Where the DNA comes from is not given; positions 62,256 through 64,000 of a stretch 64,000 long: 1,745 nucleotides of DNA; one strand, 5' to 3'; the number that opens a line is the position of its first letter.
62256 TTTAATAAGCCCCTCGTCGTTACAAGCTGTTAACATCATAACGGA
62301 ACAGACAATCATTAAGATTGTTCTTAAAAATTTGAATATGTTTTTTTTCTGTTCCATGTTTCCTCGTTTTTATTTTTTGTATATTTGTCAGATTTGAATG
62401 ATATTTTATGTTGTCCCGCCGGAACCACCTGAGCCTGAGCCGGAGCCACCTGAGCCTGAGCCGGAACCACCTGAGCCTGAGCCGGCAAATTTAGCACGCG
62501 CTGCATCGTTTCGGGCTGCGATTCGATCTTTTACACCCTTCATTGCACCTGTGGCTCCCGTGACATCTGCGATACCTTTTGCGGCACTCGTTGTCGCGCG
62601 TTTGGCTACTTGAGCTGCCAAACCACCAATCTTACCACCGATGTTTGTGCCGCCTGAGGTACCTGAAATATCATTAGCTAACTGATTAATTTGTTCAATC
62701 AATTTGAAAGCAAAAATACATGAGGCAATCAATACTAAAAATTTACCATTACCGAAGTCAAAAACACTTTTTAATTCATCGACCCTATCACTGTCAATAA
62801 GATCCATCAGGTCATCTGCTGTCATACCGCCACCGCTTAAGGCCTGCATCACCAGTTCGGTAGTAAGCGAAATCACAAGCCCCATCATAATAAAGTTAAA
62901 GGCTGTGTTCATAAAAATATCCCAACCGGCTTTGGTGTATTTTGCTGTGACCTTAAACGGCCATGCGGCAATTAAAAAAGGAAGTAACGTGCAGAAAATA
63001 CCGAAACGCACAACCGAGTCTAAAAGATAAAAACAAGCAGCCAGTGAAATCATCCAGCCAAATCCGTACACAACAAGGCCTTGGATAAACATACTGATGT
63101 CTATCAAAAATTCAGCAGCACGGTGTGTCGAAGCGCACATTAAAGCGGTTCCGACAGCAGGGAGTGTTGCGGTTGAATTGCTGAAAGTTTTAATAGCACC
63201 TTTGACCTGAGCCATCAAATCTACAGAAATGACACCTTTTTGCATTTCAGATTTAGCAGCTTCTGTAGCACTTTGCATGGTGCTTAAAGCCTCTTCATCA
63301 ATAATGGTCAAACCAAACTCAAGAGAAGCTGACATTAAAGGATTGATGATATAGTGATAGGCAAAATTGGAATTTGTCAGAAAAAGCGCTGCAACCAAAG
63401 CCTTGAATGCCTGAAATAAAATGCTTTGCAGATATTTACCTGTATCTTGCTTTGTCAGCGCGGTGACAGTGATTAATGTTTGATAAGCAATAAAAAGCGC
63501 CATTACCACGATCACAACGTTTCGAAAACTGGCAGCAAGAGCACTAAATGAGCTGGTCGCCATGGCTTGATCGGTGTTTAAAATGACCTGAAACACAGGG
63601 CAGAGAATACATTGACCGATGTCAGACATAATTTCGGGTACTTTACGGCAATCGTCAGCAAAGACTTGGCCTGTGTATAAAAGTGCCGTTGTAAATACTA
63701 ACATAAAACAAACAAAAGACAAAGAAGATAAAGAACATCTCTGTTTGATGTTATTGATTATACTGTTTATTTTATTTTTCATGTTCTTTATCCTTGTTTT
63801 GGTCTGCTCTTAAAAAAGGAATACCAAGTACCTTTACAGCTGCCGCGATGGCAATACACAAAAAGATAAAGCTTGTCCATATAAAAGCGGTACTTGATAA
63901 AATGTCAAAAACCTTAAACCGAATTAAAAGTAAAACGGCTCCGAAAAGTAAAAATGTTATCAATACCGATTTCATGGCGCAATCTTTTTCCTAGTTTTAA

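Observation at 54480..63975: Tight operon of four tandem VirB6/TrbL-like membrane units (five ORFs), resembling a Rickettsiales rvh-style T4SS channel array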

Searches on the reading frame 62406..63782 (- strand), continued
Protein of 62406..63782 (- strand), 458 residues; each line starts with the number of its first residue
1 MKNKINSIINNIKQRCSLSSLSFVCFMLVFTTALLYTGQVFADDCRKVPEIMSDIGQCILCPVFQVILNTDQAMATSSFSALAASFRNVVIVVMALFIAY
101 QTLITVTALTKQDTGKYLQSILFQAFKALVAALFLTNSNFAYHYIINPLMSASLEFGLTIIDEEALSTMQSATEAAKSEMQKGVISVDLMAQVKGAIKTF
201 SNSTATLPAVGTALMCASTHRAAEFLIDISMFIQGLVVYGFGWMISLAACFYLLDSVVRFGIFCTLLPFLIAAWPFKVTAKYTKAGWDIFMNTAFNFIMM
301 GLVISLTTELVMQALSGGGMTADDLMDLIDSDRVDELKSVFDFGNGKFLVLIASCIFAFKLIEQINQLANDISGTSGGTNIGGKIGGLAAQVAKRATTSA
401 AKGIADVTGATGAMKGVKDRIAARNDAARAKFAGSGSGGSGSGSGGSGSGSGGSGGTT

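Call 27: fold_search(model_id=the predicted structure, library=pdb)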
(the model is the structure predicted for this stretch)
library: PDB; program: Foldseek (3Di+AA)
matches with E <= 10: 342; with E <= 0.001: 0
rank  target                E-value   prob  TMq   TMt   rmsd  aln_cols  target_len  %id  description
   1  8rt9_F                5.3e-03  1.00  0.38  0.57   8.4       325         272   15  Stalk complex full-length structure (TrwJ/VirB5-TrwI/VirB6) from the fully-assembled R388 type IV secretion system det (released 2024-06-19)
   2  8rtd_L                1.5e-02  1.00  0.38  0.59   8.5       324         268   14  Stalk-Arches-IMC structure from the fully-assembled R388 type IV secretion system determined by cryo-EM. (released 2024-06-19)
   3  7o3v_J                2.3e-02  1.00  0.33  0.50   9.6       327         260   16  Stalk complex structure (TrwJ/VirB5-TrwI/VirB6) from the fully-assembled R388 type IV secretion system determined by c (released 2022-06-22)
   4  7o3v_F                1.1e-01  1.00  0.37  0.58   7.9       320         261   13  Stalk complex structure (TrwJ/VirB5-TrwI/VirB6) from the fully-assembled R388 type IV secretion system determined by c (released 2022-06-22)
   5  8rtd_I                1.3e-01  0.99  0.27  0.51  12.1       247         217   12  Stalk-Arches-IMC structure from the fully-assembled R388 type IV secretion system determined by cryo-EM. (released 2024-06-19)
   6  7o3v_G                1.7e-01  0.99  0.31  0.48   9.2       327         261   14  Stalk complex structure (TrwJ/VirB5-TrwI/VirB6) from the fully-assembled R388 type IV secretion system determined by c (released 2022-06-22)
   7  7n6g_3R               1.7e-01  0.23  0.13  0.15  53.7       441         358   10  C1 of central pair (released 2022-05-18)
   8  7n6g_3P               2.0e-01  0.33  0.17  0.20  45.4       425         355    8  C1 of central pair (released 2022-05-18)
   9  7sqc_1K               2.1e-01  0.16  0.11  0.13  49.9       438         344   10  Ciliary C1 central pair apparatus isolated from Chlamydomonas reinhardtii (released 2022-04-13)
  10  8rtd_H                2.4e-01  0.99  0.29  0.54  12.2       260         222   13  Stalk-Arches-IMC structure from the fully-assembled R388 type IV secretion system determined by cryo-EM. (released 2024-06-19)
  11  7sqc_1J               2.4e-01  0.30  0.16  0.20  45.0       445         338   10  Ciliary C1 central pair apparatus isolated from Chlamydomonas reinhardtii (released 2022-04-13)
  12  2ch7_A                3.1e-01  0.23  0.15  0.21  64.8       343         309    9  Crystal structure of the cytoplasmic domain of a bacterial chemoreceptor from Thermotoga maritima (released 2006-04-18)
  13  9f63                  3.1e-01  0.15  0.15  0.16  25.8       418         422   12  Crystal structure of Saccharomyces cerevisiae pH nine-sensitive protein 1 (PNS1) (released 2024-05-15)
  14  7n6g_3O               4.0e-01  0.23  0.17  0.21  47.5       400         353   12  C1 of central pair (released 2022-05-18)
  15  7n6g_3N               4.7e-01  0.13  0.15  0.16  49.4       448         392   10  C1 of central pair (released 2022-05-18)
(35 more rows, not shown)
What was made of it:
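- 62406..63782 (-): U1 (O1, 458 aa): VirB6-like unit with a signal peptide, invariant Cys45/Cys58/Cys61, a core of about 5 hydrophobic helices and a Gly-rich basic C-terminal tail. Top PDB fold hits are TrwI/VirB6 (call 27).
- Fold hits 1-6 are TrwI/VirB6 at probability 0.99 or higher (call 27). Foldseek E-values are modest at 5e-3 (call 27).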

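Call 30: search_protein_families(library=pfam, proteins=[L001:984-1835:+, L026:4029-4499:+, L053:7062-9830:+, L053:9840-11219:+, L053:11219-13564:+, L053:13561-17556:+, L075:3474-6449:+, L075:7922-10060:+, L075:1943-2623:-, L014:13307-16267:+], max_evalue=0.1)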
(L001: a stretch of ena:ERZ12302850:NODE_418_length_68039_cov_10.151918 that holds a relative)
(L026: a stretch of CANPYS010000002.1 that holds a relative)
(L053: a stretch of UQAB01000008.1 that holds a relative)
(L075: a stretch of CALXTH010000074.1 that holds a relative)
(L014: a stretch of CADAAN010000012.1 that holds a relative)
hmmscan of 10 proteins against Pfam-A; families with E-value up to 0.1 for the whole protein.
L001:984-1835:+ (283 aa): 1 family
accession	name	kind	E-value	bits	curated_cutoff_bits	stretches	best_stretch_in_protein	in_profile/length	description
PF00561.26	Abhydrolase_1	-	0.026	14.6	25.8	1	72-111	2-41/245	alpha/beta hydrolase fold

L026:4029-4499:+ (156 aa): 0 families

L053:7062-9830:+ (922 aa): 1 family
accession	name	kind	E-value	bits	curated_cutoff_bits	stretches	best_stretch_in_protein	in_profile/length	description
PF04610.19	TrbL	-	0.00025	21.3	25.9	1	433-548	78-190/215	TrbL/VirB6 plasmid conjugal transfer protein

L053:9840-11219:+ (459 aa): 1 family
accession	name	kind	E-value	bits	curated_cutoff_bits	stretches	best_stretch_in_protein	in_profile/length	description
PF04610.19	TrbL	-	0.0024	18.1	25.9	1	245-366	98-211/215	TrbL/VirB6 plasmid conjugal transfer protein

L053:11219-13564:+ (781 aa): 1 family
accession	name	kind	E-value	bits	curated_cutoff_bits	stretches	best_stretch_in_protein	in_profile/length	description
PF15617.12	C-C_Bond_Lyase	-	0.026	14.1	28.4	1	190-254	148-210/320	C-C_Bond_Lyase of the TIM-Barrel fold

L053:13561-17556:+ (1331 aa): 5 families
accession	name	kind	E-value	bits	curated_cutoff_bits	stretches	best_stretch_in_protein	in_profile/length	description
PF01551.29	Peptidase_M23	-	3.1e-19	69.4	28.7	1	119-232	2-91/96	Peptidase family M23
PF04610.19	TrbL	-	8.4e-08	32.7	25.9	1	808-914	94-191/215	TrbL/VirB6 plasmid conjugal transfer protein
PF21277.2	T6SS_VgrG3-like_C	-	3.1e-06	27.7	27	1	356-547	23-181/183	Type VI secretion system spike protein VgrG3-like, C-terminal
PF01741.23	MscL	-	0.039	14.8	27.4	0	871-904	63-96/123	Large-conductance mechanosensitive channel, MscL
PF04202.18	Mfp-3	-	0.064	14.1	22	1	18-53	11-45/71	Foot protein 3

L075:3474-6449:+ (991 aa): 1 family
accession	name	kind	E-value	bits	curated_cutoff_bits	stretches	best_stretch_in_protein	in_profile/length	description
PF04610.19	TrbL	-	7.8e-05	23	25.9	1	433-529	95-191/215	TrbL/VirB6 plasmid conjugal transfer protein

L075:7922-10060:+ (712 aa): 1 family
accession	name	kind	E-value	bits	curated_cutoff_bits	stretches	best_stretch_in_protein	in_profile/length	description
PF14625.12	Lustrin_cystein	-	0.02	15.6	27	1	31-58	9-36/46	Lustrin, cysteine-rich repeated domain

L075:1943-2623:- (226 aa): 0 families

L014:13307-16267:+ (986 aa): 2 families
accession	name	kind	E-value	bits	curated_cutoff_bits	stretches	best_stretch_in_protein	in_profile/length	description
PF01551.29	Peptidase_M23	-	5.8e-18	65.3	28.7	1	112-230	2-90/96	Peptidase family M23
PF04610.19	TrbL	-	0.00014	22.2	25.9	1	502-598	95-191/215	TrbL/VirB6 plasmid conjugal transfer protein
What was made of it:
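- On TrbL/VirB6 (PF04610): The L053 U4 orthologue scores 32.7 bits, above the cut-off (call 30).
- The L053 orthologue passes the Pfam TrbL cut-off (call 30).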

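Call 31: search_protein_families(library=ncbifam, proteins=[window:62406-63782:-, L001:984-1835:+], max_evalue=0.1)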
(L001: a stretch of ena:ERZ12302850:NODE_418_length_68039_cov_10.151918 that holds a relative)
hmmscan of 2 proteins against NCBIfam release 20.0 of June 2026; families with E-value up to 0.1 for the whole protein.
window:62406-63782:- (458 aa): 0 families

L001:984-1835:+ (283 aa): 1 family
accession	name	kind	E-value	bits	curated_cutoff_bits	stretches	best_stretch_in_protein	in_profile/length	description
NF045844.1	BC85_0335_fam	subfamily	0.0034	17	65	1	53-119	129-197/215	BC85_0335 family putative methyltransferase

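Call 47: search_dna_similar(query=L053:15433-16479:+, collection=plasmids, mode=protein, max_evalue=1, max_rows=15)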
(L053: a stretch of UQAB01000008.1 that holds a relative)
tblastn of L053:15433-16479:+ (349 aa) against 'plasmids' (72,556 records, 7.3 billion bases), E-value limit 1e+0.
No match.
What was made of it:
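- Closest known: Canonical VirB6/TrbL of MPF_T conjugative T4SSs. Different: The genes are chromosomal and vertically inherited, and are absent from plasmids (call 47).
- Tried and rejected: tblastn of a U4 core against 72,556 plasmids found no match (call 47).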

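Call 53: search_protein_representatives(alignment_id=A1)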
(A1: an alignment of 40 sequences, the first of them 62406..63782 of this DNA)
Query: 40 sequences, 539 profile positions. Proteins with E-value up to 0.001 (for the whole library): 1709; up to 1e-10: 1427; up to 1e-30: 875. The best 150 are listed.
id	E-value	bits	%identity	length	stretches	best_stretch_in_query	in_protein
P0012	2.7e-215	732.7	-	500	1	3-463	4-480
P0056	1.3e-204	697.5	-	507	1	43-480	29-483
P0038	6.0e-204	695.2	-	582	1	1-457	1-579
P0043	1.2e-202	690.9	-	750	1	36-489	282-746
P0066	1.9e-189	647.4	-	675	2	38-473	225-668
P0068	1.1e-184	631.6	-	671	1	4-510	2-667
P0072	8.0e-181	618.9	-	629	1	36-479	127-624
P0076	8.3e-181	618.9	-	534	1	21-511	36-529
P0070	9.7e-171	585.6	-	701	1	1-467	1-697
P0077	2.2e-168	577.8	-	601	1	1-445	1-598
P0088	6.3e-144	497.1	-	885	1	37-485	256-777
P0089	1.4e-142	492.7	-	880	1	1-520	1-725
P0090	3.0e-142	491.6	-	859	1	36-509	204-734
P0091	4.1e-140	484.5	-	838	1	36-531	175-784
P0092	1.5e-139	482.7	-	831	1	1-525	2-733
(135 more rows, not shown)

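Call 56: find_encoding_contigs(protein=P0086, flank=10000, max_places=2)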
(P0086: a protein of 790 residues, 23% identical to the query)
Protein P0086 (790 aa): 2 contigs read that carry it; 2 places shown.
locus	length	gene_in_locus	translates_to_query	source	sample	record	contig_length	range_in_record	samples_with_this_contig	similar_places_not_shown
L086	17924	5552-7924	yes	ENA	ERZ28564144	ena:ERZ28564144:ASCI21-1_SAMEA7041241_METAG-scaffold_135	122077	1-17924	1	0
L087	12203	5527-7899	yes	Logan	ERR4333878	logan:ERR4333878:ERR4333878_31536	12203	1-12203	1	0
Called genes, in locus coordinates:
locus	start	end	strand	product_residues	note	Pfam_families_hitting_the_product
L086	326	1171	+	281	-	-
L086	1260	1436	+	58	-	-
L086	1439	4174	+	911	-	-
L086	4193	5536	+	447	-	-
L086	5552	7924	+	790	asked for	-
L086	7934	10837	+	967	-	PF01551:Peptidase_M23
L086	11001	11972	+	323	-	PF01381:HTH_3, PF12844:HTH_19 (weak), PF13443:HTH_26 (faint), PF13560:HTH_31, PF01381:HTH_3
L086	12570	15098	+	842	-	-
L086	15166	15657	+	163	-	-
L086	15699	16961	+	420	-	-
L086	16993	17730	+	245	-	-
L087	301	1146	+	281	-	-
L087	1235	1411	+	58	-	-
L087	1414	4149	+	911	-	-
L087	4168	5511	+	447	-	-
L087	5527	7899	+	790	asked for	-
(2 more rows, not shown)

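Call 57: find_encoding_contigs(protein=P0082, flank=10000, max_places=2)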
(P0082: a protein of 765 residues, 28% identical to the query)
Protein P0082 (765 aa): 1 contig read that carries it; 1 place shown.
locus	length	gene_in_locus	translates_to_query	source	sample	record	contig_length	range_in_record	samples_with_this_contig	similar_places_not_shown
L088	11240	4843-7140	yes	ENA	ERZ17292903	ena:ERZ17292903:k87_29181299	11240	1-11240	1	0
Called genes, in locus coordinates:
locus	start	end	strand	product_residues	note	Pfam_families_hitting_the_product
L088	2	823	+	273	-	?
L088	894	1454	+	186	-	-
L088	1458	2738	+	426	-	-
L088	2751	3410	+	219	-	-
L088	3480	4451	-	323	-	PF01381:HTH_3, PF04545:Sigma70_r4 (faint), PF13443:HTH_26 (faint), PF13560:HTH_31, PF12844:HTH_19 (weak), PF13560:HTH_31, PF01381:HTH_3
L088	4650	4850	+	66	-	-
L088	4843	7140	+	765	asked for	-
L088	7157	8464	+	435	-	-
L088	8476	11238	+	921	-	?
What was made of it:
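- In L088 the D block has moved to the other side of an inverted regulator but remains adjacent (call 57).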

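Call 66: search_protein_families(library=pfam, proteins=[L086:1439-4174:+, L086:5552-7924:+, L086:12570-15098:+], max_evalue=0.05)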
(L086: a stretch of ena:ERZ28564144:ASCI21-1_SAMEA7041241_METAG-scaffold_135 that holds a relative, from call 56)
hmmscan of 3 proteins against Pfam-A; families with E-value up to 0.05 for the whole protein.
L086:1439-4174:+ (911 aa): 2 families
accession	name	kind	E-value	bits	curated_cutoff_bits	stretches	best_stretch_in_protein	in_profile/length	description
PF04610.19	TrbL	-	0.00028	21.2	25.9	1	395-538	81-212/215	TrbL/VirB6 plasmid conjugal transfer protein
PF24627.1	PUMA_CC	-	0.011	16.1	30.1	1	840-902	11-71/74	PUMA coiled-coil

L086:5552-7924:+ (790 aa): 0 families

L086:12570-15098:+ (842 aa): 0 families

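Call 109: find_related_loci(query=A1, collection=viral_contigs, flank=5000)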
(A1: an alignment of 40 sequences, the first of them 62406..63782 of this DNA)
Query A1 (458 aa) in viral_contigs; peptide patterns used: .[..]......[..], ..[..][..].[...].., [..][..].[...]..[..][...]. (x = any residue, [..] = any of these).
62 stretches matched a pattern, but none encodes a relative of the query by tblastn (E <= 1e-3).
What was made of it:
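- The family is absent from plasmids and viral contigs (calls 47, 109).
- Tried and rejected: A viral-contig scan found no relative (call 109).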

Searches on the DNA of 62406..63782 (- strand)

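Call 21: search_rna_families(sources=[L001, L003, L004], threshold=gathering)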
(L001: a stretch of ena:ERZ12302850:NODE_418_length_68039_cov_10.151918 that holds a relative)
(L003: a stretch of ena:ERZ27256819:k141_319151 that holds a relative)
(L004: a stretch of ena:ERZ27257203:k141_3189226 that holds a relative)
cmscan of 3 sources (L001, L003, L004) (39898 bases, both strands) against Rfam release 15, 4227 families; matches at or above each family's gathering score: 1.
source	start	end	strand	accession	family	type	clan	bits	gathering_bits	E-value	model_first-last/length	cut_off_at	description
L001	1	563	-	RF00177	SSU_rRNA_bacteria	Gene; rRNA;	CL00111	515.6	50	5.3e-161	1-591/1533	3'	Bacterial small subunit ribosomal RNA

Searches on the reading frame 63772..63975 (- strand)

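Call 3: search_protein_families(library=pfam, proteins=[window:63772-63975:-], max_evalue=1)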
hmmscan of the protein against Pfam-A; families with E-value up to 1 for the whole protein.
window:63772-63975:- (67 aa): 2 families
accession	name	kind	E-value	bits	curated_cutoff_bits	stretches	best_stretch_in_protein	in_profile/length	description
PF04831.18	POPDC1-3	-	0.17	12.4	28.1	1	4-49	27-71/140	POPDC1-3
PF13567.11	DUF4131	-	0.4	10.8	31.6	1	4-45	8-47/165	Domain of unknown function (DUF4131)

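Call 31: search_protein_families(library=ncbifam, proteins=[window:63772-63975:-], max_evalue=0.1)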
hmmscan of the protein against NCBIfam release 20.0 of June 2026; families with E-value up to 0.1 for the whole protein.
window:63772-63975:- (67 aa): 0 families
